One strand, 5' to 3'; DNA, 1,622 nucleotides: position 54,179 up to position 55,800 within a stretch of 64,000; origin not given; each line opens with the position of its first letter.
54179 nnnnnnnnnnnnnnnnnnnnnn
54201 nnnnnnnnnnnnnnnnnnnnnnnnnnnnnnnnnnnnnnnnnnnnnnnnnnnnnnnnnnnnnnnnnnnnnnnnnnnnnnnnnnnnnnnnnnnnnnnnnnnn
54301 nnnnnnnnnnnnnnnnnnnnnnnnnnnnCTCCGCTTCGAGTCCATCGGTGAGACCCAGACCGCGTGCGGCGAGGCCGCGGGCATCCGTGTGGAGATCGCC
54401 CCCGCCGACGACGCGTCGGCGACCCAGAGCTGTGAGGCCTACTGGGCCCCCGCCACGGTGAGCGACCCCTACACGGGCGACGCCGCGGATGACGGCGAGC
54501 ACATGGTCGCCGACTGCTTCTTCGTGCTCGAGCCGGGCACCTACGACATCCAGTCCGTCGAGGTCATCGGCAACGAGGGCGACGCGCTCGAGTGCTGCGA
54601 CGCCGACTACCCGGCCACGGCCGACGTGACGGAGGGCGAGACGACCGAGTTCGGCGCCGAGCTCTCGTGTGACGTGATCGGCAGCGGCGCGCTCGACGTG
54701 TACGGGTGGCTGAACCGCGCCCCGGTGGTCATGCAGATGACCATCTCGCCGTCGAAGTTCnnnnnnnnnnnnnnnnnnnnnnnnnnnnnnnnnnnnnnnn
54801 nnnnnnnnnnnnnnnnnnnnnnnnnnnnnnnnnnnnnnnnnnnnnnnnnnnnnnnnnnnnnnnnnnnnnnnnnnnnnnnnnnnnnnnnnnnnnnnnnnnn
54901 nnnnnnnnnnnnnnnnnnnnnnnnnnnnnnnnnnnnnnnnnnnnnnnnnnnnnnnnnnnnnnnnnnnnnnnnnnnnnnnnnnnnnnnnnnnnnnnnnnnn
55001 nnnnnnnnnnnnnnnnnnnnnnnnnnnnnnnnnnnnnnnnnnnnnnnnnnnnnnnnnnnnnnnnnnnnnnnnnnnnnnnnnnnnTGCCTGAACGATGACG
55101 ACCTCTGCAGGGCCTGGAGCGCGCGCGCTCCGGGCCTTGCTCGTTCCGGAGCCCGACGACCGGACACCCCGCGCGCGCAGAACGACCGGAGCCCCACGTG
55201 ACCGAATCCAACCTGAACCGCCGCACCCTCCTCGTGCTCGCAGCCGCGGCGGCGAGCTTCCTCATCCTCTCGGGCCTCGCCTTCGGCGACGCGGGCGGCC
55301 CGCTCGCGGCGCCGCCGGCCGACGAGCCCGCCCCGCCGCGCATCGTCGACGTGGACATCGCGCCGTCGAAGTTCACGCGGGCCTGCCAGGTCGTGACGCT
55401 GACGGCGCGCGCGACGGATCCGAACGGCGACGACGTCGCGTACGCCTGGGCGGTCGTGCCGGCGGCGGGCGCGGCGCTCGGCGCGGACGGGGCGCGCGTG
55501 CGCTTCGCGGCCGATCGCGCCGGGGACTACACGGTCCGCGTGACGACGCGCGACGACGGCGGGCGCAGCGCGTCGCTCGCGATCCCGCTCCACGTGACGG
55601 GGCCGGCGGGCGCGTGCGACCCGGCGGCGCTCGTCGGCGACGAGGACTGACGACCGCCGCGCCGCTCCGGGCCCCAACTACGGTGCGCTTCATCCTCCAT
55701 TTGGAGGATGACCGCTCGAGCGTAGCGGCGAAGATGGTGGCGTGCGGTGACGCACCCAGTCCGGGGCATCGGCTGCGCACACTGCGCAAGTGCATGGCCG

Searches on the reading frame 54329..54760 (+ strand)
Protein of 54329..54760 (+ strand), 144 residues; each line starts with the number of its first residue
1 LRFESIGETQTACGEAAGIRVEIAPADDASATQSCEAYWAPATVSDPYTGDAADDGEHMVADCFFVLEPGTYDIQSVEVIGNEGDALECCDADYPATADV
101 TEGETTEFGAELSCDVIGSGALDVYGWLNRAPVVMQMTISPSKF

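Call 28: find_homologous_proteins(query=A3, max_evalue=0.01)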
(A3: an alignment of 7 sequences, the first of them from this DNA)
Query A3 (7 sequences) (144 aa, profile of the alignment): 36 proteins with E <= 0.01 among 5289 candidates.
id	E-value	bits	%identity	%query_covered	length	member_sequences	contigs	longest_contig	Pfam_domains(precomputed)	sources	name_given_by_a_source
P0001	8.8e-69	248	100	100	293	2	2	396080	PF22352.3,PF18911.7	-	-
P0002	5.5e-68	245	82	100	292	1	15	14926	PF22352.3,PF00801.27,PF17963.8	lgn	-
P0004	2.6e-59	217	53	95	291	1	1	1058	-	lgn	-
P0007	6.0e-55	203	42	100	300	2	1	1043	-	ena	-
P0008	2.1e-53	198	56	95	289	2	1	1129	-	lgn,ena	-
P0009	2.9e-53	197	55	95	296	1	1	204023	-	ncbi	ncbi:MAG: hypothetical protein U1F43_13135 [Myxococcota bacterium]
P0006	5.8e-53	196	41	88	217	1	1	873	-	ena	-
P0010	1.3e-52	195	52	95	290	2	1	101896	-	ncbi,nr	ncbi:MAG: hypothetical protein IT385_03945 [Deltaproteobacteria bacterium]|nr:hypothetical protein [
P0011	1.7e-52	195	45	100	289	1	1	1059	PF22352.3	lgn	-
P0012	3.5e-52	194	53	95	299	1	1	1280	-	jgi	-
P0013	4.5e-52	193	57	95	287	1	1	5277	-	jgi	-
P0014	5.4e-52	193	61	95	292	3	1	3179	-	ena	-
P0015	5.3e-51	190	56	94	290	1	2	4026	-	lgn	-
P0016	5.7e-51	190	41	98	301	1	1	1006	-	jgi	-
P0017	5.7e-50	187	49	100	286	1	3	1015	PF22352.3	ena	-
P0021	6.2e-49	183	38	99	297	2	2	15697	-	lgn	-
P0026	7.8e-48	180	48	100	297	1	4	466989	-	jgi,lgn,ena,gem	-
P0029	4.3e-47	177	53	97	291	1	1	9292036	PF00801.27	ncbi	-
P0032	6.4e-46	173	52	95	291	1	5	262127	-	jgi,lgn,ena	-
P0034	3.9e-45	171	44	100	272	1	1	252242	PF22352.3,PF00801.27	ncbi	ncbi:MAG: PKD domain-containing protein [Myxococcota bacterium]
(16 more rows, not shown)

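Call 29: find_encoding_contigs(protein=P0029, flank=10000, max_places=2)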
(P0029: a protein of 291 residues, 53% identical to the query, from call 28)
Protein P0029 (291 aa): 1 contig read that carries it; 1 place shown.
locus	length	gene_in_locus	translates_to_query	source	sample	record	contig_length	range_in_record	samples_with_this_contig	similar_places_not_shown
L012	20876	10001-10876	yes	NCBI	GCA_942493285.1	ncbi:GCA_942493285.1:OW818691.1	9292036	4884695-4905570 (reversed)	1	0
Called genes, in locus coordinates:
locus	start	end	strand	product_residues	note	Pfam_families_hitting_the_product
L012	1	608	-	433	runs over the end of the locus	PF19425:Csd3_N2 (faint), PF01551:Peptidase_M23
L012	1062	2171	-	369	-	PF13623:SurA_N_2 (weak), PF13624:SurA_N_3, PF09312:SurA_N, PF13145:Rotamase_2 (faint), PF13616:Rotamase_3, PF00639:Rotamase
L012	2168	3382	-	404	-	-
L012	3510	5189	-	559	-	-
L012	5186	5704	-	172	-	-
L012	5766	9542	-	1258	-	PF17757:UvrB_inter, PF02559:CarD_TRCF_RID, PF00270:DEAD, PF04851:ResIII, PF00271:Helicase_C, PF03461:TRCF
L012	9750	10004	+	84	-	-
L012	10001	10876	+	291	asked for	PF00801:PKD (weak)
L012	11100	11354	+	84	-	-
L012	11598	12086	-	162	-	-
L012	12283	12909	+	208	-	-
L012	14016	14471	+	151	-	PF09537:DUF2383 (weak)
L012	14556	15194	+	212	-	-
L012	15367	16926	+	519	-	PF00512:HisKA (faint), PF02518:HATPase_c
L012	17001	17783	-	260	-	-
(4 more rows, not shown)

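Call 30: find_encoding_contigs(protein=P0009, flank=10000, max_places=2)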
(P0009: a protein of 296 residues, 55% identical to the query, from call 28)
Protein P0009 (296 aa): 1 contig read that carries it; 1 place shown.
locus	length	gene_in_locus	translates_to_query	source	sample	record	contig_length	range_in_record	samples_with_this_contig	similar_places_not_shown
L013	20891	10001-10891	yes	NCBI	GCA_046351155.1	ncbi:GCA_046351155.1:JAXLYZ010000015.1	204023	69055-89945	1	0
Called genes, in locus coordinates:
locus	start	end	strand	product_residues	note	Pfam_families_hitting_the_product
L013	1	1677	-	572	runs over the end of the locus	PF00496:SBP_bac_5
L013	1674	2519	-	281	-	PF00722:Glyco_hydro_16, PF26113:GH16_XgeA, PF03935:SKN1_KRE6_Sbg1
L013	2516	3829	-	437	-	PF12802:MarR_2 (weak), PF13412:HTH_24 (weak), PF00480:ROK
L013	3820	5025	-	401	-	-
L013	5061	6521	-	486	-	-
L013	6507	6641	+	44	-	-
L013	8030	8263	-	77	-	-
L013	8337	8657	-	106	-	PF01243:PNPOx_N (weak)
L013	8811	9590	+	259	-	-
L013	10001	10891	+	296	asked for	-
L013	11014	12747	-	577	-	PF01471:PG_binding_1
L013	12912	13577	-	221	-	PF00441:Acyl-CoA_dh_1, PF08028:Acyl-CoA_dh_2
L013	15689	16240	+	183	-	-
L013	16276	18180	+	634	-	PF00069:Pkinase, PF07714:PK_Tyr_Ser-Thr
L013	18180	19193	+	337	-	PF24298:DUF7482 (faint)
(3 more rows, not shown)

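Call 31: find_encoding_contigs(protein=P0010, flank=10000, max_places=2)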
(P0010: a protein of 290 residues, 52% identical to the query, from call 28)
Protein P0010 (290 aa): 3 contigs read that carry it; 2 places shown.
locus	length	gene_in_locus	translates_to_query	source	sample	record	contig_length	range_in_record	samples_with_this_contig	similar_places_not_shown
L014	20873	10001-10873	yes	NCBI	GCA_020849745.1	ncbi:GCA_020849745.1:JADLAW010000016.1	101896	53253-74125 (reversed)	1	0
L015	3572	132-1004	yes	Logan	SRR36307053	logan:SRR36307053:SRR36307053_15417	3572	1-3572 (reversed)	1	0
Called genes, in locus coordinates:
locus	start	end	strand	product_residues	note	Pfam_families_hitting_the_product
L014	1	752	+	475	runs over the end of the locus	PF03446:NAD_binding_2, PF00393:6PGD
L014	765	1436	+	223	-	PF00072:Response_reg, PF00486:Trans_reg_C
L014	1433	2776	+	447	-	PF00512:HisKA, PF02518:HATPase_c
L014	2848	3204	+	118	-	-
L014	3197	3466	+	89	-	-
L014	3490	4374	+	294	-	PF02424:ApbE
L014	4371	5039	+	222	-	-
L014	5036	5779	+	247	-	PF01292:Ni_hydr_CYTB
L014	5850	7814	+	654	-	PF12228:DUF3604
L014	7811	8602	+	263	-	-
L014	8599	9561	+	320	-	PF13795:HupE_UreJ_2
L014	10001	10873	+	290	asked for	-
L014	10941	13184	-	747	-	-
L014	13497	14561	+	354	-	PF01699:Na_Ca_ex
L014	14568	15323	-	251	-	PF01553:Acyltransferase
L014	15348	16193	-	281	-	PF05175:MTS, PF13649:Methyltransf_25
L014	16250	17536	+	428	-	PF03721:UDPG_MGDP_dh_N, PF00984:UDPG_MGDP_dh, PF03720:UDPG_MGDP_dh_C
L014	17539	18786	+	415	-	PF03781:FGE-sulfatase (weak)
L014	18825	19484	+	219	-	PF03483:B3_4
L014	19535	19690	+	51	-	-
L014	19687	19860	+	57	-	PF01839:FG-GAP (faint), PF13517:FG-GAP_3 (faint)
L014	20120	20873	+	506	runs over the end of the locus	PF08238:Sel1 (faint)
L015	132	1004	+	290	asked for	-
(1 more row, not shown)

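Call 32: find_encoding_contigs(protein=P0026, flank=10000, max_places=2)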
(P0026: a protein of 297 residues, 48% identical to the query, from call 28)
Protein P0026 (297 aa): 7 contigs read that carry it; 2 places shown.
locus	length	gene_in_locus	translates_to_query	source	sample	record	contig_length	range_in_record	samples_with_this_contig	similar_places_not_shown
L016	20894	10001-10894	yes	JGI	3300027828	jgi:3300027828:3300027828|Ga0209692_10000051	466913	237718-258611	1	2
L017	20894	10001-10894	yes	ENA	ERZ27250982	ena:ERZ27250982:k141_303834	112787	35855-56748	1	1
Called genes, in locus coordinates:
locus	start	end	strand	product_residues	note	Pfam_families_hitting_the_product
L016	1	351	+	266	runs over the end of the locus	PF00557:Peptidase_M24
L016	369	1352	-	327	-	PF03631:Virul_fac_BrkB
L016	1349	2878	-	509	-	PF03692:CxxCxxCC (weak)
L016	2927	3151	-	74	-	-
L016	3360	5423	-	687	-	PF00932:LTD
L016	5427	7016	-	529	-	-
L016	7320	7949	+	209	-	PF00596:Aldolase_II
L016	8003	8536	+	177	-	-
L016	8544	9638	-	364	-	-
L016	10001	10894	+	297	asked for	-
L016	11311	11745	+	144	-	PF06841:Phage_T4_gp19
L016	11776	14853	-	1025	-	PF01326:PPDK_N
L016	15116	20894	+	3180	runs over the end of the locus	PF11617:Cu-binding_MopE, PF17892:Cadherin_5, PF17963:Big_9, PF17803:Cadherin_4, PF17963:Big_9, PF05345:He_PIG, PF05345:He_PIG, PF13205:Big_5, +3 more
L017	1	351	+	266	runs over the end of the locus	PF00557:Peptidase_M24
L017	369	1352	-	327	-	PF03631:Virul_fac_BrkB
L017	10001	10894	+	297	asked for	-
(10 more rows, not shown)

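Call 39: find_encoding_contigs(protein=P0032, flank=10000, max_places=1)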
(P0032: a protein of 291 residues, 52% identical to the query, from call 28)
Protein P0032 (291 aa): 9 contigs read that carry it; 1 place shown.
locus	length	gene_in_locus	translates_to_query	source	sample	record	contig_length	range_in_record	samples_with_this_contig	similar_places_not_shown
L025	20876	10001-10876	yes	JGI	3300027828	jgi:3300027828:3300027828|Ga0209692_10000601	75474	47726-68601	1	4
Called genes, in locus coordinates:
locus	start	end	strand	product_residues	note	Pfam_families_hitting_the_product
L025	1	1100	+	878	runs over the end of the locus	PF00082:Peptidase_S8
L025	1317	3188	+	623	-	-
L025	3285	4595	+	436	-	PF00149:Metallophos, PF12850:Metallophos_2 (faint), PF12320:SbcD_C (weak)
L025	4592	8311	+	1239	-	PF02463:SMC_N, PF13304:AAA_21 (faint), PF13476:AAA_23, PF13555:AAA_29 (weak), PF13558:SbcC_Walker_B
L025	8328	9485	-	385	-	PF03372:Exo_endo_phos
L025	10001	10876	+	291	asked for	-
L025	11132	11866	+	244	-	PF00581:Rhodanese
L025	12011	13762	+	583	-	PF13428:TPR_14 (faint), PF14559:TPR_19 (weak)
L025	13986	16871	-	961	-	PF05762:VWA_CoxE (faint), PF00092:VWA, PF13519:VWA_2, PF13768:VWA_3, PF07090:GATase1_like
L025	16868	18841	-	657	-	PF07584:BatA (weak), PF13519:VWA_2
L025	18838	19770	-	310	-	PF01882:DUF58, PF13519:VWA_2 (weak)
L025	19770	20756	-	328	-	PF20030:bpMoxR, PF00004:AAA (weak), PF07726:AAA_3, PF07728:AAA_5, PF17863:AAA_lid_2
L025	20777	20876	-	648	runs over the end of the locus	-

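Call 40: find_encoding_contigs(protein=P0034, flank=10000, max_places=1)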
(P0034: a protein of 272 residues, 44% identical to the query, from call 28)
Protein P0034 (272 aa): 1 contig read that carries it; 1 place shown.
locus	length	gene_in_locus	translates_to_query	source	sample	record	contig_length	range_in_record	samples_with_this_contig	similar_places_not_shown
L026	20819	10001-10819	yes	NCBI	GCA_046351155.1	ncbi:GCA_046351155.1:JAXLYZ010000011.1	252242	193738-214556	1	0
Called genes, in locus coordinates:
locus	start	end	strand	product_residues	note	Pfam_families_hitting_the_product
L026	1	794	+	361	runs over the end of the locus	-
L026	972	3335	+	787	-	-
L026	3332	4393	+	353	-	-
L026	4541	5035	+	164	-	PF04542:Sigma70_r2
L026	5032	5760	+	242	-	PF13490:zf-HC2 (weak)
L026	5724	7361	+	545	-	PF00656:Peptidase_C14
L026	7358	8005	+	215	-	-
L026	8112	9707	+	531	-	-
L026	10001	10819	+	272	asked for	PF00801:PKD (weak), PF22352:K319L-like_PKD (faint)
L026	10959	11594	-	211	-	PF01370:Epimerase (weak), PF13460:NAD_binding_10 (weak)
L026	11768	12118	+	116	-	-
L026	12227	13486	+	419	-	-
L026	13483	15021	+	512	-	PF19335:HMBD, PF25919:BSH_CusB, PF25973:BSH_CzcB, PF25869:3HB_CusB (weak), PF25954:Beta-barrel_RND_2, PF25975:CzcB_C (weak), PF25989:YknX_C (weak)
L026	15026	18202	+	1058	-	PF00873:ACR_tran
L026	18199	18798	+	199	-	-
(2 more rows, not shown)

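Call 41: find_encoding_contigs(protein=P0021, flank=10000, max_places=1)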
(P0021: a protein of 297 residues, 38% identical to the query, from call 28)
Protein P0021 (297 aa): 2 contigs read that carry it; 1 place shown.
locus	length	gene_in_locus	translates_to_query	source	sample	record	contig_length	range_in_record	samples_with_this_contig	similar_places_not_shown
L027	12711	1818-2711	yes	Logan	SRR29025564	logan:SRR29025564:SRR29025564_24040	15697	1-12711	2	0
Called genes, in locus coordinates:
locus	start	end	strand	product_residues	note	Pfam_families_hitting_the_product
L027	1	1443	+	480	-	?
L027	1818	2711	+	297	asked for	-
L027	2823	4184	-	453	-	PF03734:YkuD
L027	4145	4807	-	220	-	PF13645:YkuD_2, PF03734:YkuD (weak)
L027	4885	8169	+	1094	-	-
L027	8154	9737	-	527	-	PF00561:Abhydrolase_1, PF12146:Hydrolase_4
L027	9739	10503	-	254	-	-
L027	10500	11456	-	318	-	PF00005:ABC_tran, PF13304:AAA_21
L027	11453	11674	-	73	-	PF13396:PLDc_N (weak)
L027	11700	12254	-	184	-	PF02659:Mntp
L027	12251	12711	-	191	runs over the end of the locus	PF00258:Flavodoxin_1 (weak), PF12724:Flavodoxin_5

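Call 56: list_cluster_members(proteins=[P0009, P0034, P0029, P0010, P0048, P0075, P0061, P0065, P0072, P0083])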
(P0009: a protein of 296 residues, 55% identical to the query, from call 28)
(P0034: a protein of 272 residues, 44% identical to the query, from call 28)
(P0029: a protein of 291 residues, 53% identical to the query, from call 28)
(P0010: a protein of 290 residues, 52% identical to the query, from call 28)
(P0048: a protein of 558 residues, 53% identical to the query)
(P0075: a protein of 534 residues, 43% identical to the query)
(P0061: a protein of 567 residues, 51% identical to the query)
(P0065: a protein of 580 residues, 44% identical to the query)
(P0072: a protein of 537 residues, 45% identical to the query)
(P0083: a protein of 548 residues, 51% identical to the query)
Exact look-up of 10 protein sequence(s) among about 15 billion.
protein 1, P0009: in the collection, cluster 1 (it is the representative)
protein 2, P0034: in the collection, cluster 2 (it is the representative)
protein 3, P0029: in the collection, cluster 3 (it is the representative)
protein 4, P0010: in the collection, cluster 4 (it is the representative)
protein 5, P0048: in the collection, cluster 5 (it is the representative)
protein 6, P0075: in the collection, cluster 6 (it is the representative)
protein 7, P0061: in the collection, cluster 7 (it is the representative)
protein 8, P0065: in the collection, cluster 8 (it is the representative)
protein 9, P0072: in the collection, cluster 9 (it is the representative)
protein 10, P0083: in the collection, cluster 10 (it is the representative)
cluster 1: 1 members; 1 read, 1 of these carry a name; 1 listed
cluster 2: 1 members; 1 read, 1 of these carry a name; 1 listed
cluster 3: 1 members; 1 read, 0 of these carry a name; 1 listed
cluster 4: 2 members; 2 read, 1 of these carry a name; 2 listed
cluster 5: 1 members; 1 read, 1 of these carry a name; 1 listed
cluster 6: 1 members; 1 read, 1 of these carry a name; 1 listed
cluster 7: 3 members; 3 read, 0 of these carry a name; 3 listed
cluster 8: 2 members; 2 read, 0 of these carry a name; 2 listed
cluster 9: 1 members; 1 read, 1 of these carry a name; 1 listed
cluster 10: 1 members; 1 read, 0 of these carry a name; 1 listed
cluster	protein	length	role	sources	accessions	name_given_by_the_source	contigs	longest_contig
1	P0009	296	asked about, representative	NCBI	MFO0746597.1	MAG: hypothetical protein U1F43_13135 [Myxococcota bacterium]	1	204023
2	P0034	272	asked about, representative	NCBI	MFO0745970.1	MAG: PKD domain-containing protein [Myxococcota bacterium]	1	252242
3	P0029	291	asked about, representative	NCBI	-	-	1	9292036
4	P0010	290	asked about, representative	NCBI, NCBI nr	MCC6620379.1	MAG: hypothetical protein IT385_03945 [Deltaproteobacteria bacterium] | hypothetical protein [Deltaproteobacteria bacterium]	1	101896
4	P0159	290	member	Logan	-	-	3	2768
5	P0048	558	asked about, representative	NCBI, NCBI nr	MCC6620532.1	MAG: flagellar M-ring protein FliF [Deltaproteobacteria bacterium] | flagellar M-ring protein FliF [Deltaproteobacteria bacterium]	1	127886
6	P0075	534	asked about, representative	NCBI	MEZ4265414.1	MAG: flagellar basal-body MS-ring/collar protein FliF [Myxococcota bacterium]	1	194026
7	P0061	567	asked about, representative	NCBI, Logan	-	-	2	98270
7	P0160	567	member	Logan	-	-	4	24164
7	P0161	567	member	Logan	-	-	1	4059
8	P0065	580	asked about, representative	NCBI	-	-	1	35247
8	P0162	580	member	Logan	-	-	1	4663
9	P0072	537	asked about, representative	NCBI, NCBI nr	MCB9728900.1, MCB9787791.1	MAG: flagellar M-ring protein FliF [Deltaproteobacteria bacterium] | flagellar M-ring protein FliF [Deltaproteobacteria bacterium]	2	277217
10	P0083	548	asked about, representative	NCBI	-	-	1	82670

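Call 77: predict_structure(alignment_id=A3)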
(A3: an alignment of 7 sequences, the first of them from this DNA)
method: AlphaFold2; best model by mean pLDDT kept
length: 144 residues; sequences in the alignment: 7
mean_pLDDT: 68.5   pTM: 0.66
mean pLDDT of the five models: 68.5, 66.4, 65.7, 64.8, 64.6
residues with pLDDT >= 90: 23; 70-90: 61; 50-70: 21; < 50: 39
segments of 3 or more residues with pLDDT < 50: 1-7, 52-54, 119-144
pLDDT, mean of each block of 10 residues (from residue 1): 44 84 92 87 55 54 80 91 88 84 71 67 41 36 39
secondary structure, 60 per line:
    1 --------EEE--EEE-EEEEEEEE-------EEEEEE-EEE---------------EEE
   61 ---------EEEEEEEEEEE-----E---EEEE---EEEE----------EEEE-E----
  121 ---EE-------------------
elements in order: E9-11 E14-16 E18-25 E33-38 E40-42 E58-60 E70-80 E90-93 E97-100 E111-114

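Call 80: fold_search(model_id=the predicted structure, library=pdb)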
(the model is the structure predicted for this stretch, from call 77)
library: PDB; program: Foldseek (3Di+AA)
matches with E <= 10: 563; with E <= 0.001: 0
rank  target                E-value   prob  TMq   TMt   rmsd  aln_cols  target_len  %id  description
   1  8a9y_G                1.5e-01  0.28  0.26  0.34   8.7       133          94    7  Substrate-free levan utilisation machinery (utilisome) (released 2023-06-07)
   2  6nzs                  2.3e-01  0.28  0.32  0.10  11.2       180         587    7  Dextranase AoDex KQ11 (released 2019-02-27)
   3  5lnd_A                3.1e-01  0.05  0.14  0.16  13.6       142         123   10  Crystal structure of self-complemented MyfA, the major subunit of Myf fimbriae from Yersinia enterocolitica (released 2016-08-24)
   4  5ln8_B                3.1e-01  0.03  0.12  0.12  13.8       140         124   11  Crystal structure of self-complemented MyfA, the major subunit of Myf fimbriae from Yersinia enterocolitica, in comple (released 2016-08-24)
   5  9n9j_P2               3.3e-01  0.20  0.27  0.09  14.3       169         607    8  Structure of a GRP94 folding intermediate engaged with a CCDC134- and FKBP11-bound secretory translocon (released 2025-11-19)
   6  8b6l_P                3.5e-01  0.16  0.26  0.09  14.5       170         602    8  Subtomogram average of the human Sec61-TRAP-OSTA-translocon (released 2022-12-07)
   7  4gej_E                5.1e-01  0.06  0.17  0.18  15.7       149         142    9  N-terminal domain of VDUP-1 (released 2013-02-27)
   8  8sm0_G                6.7e-01  0.09  0.20  0.09  13.0       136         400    8  Crystal structure of human complement receptor 2 (CD21) in complex with Epstein-Barr virus major glycoprotein gp350 (released 2024-05-01)
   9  4z7a                  8.4e-01  0.07  0.15  0.08  12.1        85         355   19  Structural and biochemical characterization of a non-functionally redundant M. tuberculosis (3,3) L,D-Transpeptidase, Ld (released 2015-09-02)
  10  8glv_DA               8.4e-01  0.05  0.17  0.01  24.6       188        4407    5  96-nm repeat unit of doublet microtubules from Chlamydomonas reinhardtii flagella (released 2023-05-31)
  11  9pf9_G                9.4e-01  0.14  0.20  0.08  11.3       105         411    8  X-ray crystal structure of ATX-350-2 Fab bound to Epstein-Barr virus glycoprotein 350 (released 2025-12-24)
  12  6bqm                  9.4e-01  0.04  0.18  0.08  19.9       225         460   11  Secreted serine protease VesC from Vibrio cholerae (released 2018-11-28)
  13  4zfq                  1.2e+00  0.06  0.15  0.08  12.1        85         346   19  Structure of M. tuberculosis (3,3) L,D-Transpeptidase, LdtMt5. (Meropenen-adduct form) (released 2015-09-02)
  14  6d5a                  1.2e+00  0.06  0.15  0.08  12.0        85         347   19  Crystal structure of L,D-transpeptidase 5 from Mycobacterium tuberculosis in apo form (released 2019-02-27)
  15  4gej_H                1.2e+00  0.03  0.15  0.16  16.0       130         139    9  N-terminal domain of VDUP-1 (released 2013-02-27)
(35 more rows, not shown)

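Call 89: search_protein_representatives(alignment_id=A3)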
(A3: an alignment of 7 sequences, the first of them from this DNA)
Query: 7 sequences, 142 profile positions. Proteins with E-value up to 0.001 (for the whole library): 454; up to 1e-10: 55; up to 1e-30: 13. The best 150 are listed.
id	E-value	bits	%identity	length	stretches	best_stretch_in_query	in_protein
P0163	5.4e-69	246.6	-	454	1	1-142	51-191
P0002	1.7e-68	244.9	-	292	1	1-142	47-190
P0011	5.5e-53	194.7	-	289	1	1-142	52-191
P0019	3.0e-50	185.8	-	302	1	4-142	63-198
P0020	1.2e-49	183.9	-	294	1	1-142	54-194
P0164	2.1e-48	179.8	-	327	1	9-142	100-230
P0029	1.4e-47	177.2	-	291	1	3-142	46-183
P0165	2.6e-46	173.1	-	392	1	6-142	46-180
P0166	5.9e-46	171.9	-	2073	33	8-26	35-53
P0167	5.0e-43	162.4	-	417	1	6-142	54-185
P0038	1.1e-37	145.0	-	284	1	8-142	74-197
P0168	4.7e-37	143.1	-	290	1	2-142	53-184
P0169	4.5e-31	123.7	-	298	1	5-130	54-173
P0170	7.2e-27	110.0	-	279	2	8-113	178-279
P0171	1.2e-26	109.4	-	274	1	1-142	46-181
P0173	4.0e-16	75.2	-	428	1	46-142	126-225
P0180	5.3e-12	61.8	-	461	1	51-142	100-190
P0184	7.6e-12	61.3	-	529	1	53-142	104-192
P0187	8.7e-12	61.2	-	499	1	39-142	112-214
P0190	1.3e-11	60.6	-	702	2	54-142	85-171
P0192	1.5e-11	60.4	-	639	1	47-141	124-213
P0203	3.7e-11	59.1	-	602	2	53-142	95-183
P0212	1.1e-10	57.6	-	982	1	52-142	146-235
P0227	3.2e-10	56.1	-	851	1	46-142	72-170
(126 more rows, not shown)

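Call 90: search_protein_families(library=pfam, proteins=[P0173, P0180, P0184, P0187, P0190, P0192, P0203, P0212, P0227, P0165], max_evalue=0.0001)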
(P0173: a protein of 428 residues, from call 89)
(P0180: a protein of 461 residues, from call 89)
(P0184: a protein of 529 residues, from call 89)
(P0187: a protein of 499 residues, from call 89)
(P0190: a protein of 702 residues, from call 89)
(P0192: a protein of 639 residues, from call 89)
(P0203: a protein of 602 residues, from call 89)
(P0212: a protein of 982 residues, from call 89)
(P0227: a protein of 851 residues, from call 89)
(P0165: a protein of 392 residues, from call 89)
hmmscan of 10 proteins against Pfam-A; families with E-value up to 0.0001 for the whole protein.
P0173 (428 aa): 1 family
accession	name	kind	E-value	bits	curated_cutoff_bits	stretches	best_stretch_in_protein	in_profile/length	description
PF07705.17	CARDB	-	1.2e-10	41.9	22.7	1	339-422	19-99/101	CARDB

P0180 (461 aa): 1 family
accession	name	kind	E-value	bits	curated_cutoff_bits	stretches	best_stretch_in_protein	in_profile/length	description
PF11617.13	Cu-binding_MopE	-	2.6e-08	34.4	27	1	326-356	1-30/30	Putative metal-binding motif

P0184 (529 aa): 0 families

P0187 (499 aa): 0 families

P0190 (702 aa): 1 family
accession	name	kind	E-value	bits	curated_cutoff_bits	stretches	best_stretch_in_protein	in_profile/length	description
PF00801.26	PKD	-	1.2e-05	25.7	23.5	1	179-237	18-70/80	PKD domain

P0192 (639 aa): 0 families

P0203 (602 aa): 1 family
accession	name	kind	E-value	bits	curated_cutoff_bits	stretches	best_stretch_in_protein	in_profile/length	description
PF11617.13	Cu-binding_MopE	-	5.6e-10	39.7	27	1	318-347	1-30/30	Putative metal-binding motif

P0212 (982 aa): 0 families

P0227 (851 aa): 1 family
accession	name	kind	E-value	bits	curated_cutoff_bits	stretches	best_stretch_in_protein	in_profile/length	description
PF11617.13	Cu-binding_MopE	-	8.2e-07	29.6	27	0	366-381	15-30/30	Putative metal-binding motif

P0165 (392 aa): 0 families

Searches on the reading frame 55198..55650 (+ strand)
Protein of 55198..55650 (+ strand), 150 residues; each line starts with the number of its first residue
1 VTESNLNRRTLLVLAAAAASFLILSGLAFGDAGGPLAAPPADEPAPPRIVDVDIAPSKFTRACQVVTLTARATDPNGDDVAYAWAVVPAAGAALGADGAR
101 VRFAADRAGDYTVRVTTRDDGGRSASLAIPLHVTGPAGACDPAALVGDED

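Call 9: search_protein_families(library=pfam, proteins=[window:55198-55650:+], max_evalue=0.01)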
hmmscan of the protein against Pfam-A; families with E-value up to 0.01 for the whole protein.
window:55198-55650:+ (150 aa): 4 families
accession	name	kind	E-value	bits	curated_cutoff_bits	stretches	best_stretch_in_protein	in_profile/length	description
PF00801.26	PKD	-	8.4e-06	26.1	23.5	1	55-125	5-73/80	PKD domain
PF18911.6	PKD_4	-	5.7e-05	23.5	27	1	53-126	7-77/85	PKD domain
PF22352.2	K319L-like_PKD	-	0.00015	22.2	27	1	65-126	13-77/84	K319L-like, PKD domain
PF17963.7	Big_9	-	0.0012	20.1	23.6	1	62-126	15-83/89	Bacterial Ig domain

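Call 76: search_protein_families(library=ncbifam, proteins=[window:55198-55650:+], max_evalue=0.001)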
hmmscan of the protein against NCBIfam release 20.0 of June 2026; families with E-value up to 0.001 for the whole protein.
window:55198-55650:+ (150 aa): 2 families
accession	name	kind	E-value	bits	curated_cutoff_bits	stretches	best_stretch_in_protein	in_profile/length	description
NF038112.1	myxo_dep_M36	subfamily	5e-05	20.6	1500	1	58-133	1390-1469/1604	myxosortase-dependent M36 family metallopeptidase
NF038111.1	rhom_dep_M36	equivalog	0.00023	18.7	1700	1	58-109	1196-1248/1315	rhombosortase-dependent M36 family metallopeptidase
